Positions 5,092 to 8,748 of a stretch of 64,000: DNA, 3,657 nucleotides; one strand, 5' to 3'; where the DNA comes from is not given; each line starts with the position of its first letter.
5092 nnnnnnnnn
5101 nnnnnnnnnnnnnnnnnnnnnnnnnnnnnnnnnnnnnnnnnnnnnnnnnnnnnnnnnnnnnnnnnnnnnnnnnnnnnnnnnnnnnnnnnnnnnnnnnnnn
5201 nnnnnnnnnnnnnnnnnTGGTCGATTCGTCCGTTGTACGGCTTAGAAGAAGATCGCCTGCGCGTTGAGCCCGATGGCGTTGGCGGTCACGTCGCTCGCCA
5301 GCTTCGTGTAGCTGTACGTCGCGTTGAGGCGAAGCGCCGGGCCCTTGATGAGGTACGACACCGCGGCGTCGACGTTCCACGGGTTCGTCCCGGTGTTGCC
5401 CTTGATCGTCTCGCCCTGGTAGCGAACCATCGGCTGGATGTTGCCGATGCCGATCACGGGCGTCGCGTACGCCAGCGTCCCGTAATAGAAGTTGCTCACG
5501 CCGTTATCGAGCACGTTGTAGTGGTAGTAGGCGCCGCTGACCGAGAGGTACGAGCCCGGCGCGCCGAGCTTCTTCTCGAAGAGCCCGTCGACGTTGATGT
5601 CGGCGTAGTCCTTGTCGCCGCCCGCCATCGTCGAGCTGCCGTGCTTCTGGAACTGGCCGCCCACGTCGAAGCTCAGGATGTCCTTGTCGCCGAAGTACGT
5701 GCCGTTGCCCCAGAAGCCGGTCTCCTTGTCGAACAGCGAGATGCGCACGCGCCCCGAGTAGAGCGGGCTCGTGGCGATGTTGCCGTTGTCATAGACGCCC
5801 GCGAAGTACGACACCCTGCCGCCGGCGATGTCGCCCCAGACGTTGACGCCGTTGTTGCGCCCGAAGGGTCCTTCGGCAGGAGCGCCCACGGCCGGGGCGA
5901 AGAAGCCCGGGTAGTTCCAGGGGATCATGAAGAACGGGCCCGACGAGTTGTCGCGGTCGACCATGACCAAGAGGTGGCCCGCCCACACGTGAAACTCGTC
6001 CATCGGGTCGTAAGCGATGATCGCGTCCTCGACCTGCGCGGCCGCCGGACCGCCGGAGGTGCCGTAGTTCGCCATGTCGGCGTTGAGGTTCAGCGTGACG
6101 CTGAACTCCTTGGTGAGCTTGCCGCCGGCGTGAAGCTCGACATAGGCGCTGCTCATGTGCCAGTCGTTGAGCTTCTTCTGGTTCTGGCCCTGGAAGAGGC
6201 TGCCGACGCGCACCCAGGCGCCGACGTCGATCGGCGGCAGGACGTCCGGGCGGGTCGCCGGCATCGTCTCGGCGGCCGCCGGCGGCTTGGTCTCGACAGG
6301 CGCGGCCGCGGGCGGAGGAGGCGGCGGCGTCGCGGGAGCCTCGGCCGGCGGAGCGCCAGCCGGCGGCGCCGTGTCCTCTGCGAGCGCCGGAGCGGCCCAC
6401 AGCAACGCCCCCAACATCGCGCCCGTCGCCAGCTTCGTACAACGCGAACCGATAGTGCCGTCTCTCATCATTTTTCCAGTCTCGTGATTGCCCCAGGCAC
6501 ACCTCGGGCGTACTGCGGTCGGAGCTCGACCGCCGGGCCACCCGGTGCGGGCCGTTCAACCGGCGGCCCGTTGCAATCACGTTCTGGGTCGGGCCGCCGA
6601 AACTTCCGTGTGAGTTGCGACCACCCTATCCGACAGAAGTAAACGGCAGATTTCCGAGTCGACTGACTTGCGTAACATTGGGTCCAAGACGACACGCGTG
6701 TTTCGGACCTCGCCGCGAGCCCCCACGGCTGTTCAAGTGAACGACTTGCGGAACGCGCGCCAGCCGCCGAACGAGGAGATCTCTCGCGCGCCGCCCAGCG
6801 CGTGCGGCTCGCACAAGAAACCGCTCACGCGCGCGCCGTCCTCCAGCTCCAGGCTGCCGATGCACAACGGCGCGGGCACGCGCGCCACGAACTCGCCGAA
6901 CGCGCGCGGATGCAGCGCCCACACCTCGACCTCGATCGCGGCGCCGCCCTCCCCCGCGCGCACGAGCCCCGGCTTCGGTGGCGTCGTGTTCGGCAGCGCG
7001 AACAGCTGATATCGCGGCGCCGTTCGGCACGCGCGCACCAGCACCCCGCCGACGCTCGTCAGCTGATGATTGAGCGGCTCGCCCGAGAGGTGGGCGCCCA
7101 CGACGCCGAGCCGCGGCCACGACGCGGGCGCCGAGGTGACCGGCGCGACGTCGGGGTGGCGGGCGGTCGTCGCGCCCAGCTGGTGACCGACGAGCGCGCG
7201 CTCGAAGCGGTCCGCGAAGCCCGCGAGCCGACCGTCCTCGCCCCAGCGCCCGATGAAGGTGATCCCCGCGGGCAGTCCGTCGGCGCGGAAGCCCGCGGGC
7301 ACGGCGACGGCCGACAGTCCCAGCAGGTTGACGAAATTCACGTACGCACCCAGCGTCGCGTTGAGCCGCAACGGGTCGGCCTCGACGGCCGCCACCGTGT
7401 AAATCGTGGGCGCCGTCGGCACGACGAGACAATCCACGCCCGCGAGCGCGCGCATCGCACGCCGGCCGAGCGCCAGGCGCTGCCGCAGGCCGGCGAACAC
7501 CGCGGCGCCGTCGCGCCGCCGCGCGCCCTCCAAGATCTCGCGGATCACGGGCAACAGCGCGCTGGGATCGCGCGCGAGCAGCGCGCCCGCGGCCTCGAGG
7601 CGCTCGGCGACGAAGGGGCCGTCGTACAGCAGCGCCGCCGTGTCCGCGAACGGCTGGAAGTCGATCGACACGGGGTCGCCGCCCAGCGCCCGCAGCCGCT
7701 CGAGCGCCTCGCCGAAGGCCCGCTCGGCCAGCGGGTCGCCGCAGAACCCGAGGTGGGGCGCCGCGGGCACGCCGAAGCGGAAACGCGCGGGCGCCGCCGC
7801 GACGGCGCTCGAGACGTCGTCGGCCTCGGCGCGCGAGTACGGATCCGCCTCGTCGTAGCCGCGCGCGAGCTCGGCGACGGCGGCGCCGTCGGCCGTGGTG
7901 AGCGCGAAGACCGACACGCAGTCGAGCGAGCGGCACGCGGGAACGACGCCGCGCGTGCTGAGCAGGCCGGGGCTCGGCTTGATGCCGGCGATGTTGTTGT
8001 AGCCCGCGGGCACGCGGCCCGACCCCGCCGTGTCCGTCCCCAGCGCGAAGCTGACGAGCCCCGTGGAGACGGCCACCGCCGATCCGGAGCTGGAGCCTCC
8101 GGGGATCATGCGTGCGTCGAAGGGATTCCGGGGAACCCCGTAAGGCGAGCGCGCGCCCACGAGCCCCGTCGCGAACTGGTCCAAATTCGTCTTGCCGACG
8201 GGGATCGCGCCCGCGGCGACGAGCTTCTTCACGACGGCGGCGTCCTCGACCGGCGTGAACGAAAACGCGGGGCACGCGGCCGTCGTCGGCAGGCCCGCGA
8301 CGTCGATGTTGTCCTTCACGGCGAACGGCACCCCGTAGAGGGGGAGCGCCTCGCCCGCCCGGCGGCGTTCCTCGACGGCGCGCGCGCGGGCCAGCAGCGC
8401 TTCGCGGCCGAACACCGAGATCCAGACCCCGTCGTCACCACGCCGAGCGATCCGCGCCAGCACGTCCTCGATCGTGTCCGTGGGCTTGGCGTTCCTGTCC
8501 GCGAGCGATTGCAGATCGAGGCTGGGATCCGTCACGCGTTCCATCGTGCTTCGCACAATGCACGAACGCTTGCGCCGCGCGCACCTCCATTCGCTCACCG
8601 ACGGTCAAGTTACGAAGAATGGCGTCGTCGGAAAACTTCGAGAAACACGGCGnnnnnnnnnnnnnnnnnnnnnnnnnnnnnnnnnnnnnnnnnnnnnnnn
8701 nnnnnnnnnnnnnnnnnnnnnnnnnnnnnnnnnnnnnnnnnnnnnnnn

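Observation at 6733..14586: BMP-type ABC importer operon with an embedded isochorismatase-like amidohydrolase, divergent from an allophanate hydrolase: a candidate new ureide (biuret-like) catabolic module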

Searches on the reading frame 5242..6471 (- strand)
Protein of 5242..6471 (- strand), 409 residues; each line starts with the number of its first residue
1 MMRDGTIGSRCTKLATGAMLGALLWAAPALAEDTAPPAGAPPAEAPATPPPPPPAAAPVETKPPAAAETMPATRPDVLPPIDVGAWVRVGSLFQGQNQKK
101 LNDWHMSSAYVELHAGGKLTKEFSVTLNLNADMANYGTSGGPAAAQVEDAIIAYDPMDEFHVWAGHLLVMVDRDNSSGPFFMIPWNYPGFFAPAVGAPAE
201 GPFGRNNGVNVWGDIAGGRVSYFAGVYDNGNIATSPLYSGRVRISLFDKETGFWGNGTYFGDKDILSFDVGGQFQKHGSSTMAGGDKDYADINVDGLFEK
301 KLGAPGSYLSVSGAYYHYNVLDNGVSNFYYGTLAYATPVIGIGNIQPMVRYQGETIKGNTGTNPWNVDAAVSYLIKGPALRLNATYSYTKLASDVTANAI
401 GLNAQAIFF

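Call 5: search_protein_families(library=pfam, proteins=[window:5242-6471:-])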
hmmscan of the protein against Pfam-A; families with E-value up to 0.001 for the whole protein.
window:5242-6471:- (409 aa): 1 family
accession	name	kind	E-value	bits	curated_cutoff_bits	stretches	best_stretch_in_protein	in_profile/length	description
PF07396.17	Porin_O_P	-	1.1e-06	28.6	20.9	1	93-166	14-87/370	Phosphate-selective porin O and P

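Call 6: search_protein_families(library=ncbifam, proteins=[window:5242-6471:-])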
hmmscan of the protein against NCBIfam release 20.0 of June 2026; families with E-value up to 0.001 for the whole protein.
window:5242-6471:- (409 aa): 1 family
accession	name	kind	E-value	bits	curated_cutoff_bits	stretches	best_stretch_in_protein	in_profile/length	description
NF040900.1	porin_ExtI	equivalog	1.6e-15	56.9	150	1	146-323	114-294/403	selenite/tellurite reduction operon porin ExtI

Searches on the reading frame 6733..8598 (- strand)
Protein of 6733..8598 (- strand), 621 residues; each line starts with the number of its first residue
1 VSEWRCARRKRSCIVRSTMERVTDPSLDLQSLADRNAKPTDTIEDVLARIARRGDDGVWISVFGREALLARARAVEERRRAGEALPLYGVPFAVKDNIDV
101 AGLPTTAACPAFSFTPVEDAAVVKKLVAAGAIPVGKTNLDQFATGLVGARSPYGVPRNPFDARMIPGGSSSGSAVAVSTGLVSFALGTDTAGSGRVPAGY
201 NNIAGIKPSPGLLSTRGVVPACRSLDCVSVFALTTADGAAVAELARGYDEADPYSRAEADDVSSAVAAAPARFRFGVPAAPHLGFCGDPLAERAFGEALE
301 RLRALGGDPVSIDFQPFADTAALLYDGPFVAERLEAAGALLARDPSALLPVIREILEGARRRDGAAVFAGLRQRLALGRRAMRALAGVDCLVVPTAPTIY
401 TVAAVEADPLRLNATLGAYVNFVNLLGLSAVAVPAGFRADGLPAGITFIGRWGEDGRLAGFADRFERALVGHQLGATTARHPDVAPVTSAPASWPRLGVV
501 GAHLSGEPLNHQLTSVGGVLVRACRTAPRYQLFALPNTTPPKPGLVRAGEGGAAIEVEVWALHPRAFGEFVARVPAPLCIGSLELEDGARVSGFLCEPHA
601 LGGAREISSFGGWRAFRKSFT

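Call 5: search_protein_families(library=pfam, proteins=[window:6733-8598:-])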
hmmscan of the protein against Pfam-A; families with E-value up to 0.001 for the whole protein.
window:6733-8598:- (621 aa): 2 families
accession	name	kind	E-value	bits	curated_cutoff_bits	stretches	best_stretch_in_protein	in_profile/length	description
PF01425.27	Amidase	-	6.9e-86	289.5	27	1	42-458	2-444/445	Amidase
PF21986.1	AH_C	-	1.6e-48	164.2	27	1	497-617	3-122/123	Allophanate hydrolase C-terminal domain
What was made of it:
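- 6733..8598 (-): Allophanate hydrolase AtzF. The source annotation starts it at 8544 (603 aa); the longest ORF starts at 8598. It is transcribed divergently from the transporter operon. Pfam Amidase plus AH_C C-terminal domain (call 5).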

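Call 6: search_protein_families(library=ncbifam, proteins=[window:6733-8598:-])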
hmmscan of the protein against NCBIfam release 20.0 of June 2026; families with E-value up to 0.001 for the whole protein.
window:6733-8598:- (621 aa): 26 families (the best 25 are shown)
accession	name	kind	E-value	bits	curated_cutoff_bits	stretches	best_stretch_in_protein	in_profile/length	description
NF006043.0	PRK08186.1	subfamily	6.5e-242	804.2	487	1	33-619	17-596/600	allophanate hydrolase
TIGR02713.1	allophanate_hyd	equivalog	3.1e-230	765.5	511.05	1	57-617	2-562/563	allophanate hydrolase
TIGR00132.1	gatA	equivalog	6.8e-66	222.9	481.1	2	32-317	5-289/466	Asp-tRNA(Asn)/Glu-tRNA(Gln) amidotransferase subunit GatA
NF005688.0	PRK07488.1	equivalog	1.9e-64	218.3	532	2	30-318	18-293/474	indoleacetamide hydrolase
NF004717.0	PRK06061.1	equivalog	3.9e-56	190.7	498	2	27-279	21-272/483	amidase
NF006631.0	PRK09201.1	equivalog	5.3e-55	187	461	1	31-467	15-453/466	AtzE family amidohydrolase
NF005460.0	PRK07056.1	subfamily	4e-53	181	447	1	31-469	16-453/457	amidase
TIGR02715.1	amido_AtzE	subfamily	6.7e-53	180.2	425.75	1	31-455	8-435/452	AtzE family amidohydrolase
NF004766.0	PRK06102.1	equivalog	1.4e-52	179.4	559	1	31-468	16-450/455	amidase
NF006169.0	PRK08310.1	equivalog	5.6e-51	174.1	391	1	75-465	14-390/395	amidase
NF004622.0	PRK05962.1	equivalog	2.4e-48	165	463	1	40-469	5-428/431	amidase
NF009119.0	PRK12470.1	equivalog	2.8e-48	165.1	498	1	32-468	18-451/462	amidase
NF005450.0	PRK07042.1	equivalog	3.9e-48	164.1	458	1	30-468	14-451/464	amidase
NF006006.0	PRK08137.1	equivalog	2.7e-45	155.2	534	1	32-306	43-328/529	amidase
NF004816.0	PRK06170.1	equivalog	6.9e-45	153.6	503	1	29-221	18-211/493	amidase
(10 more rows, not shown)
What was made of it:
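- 6733..8598 (-): TIGR02713 equivalog 765.5 bits (cutoff 511) and NF006043 804 bits (call 6).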
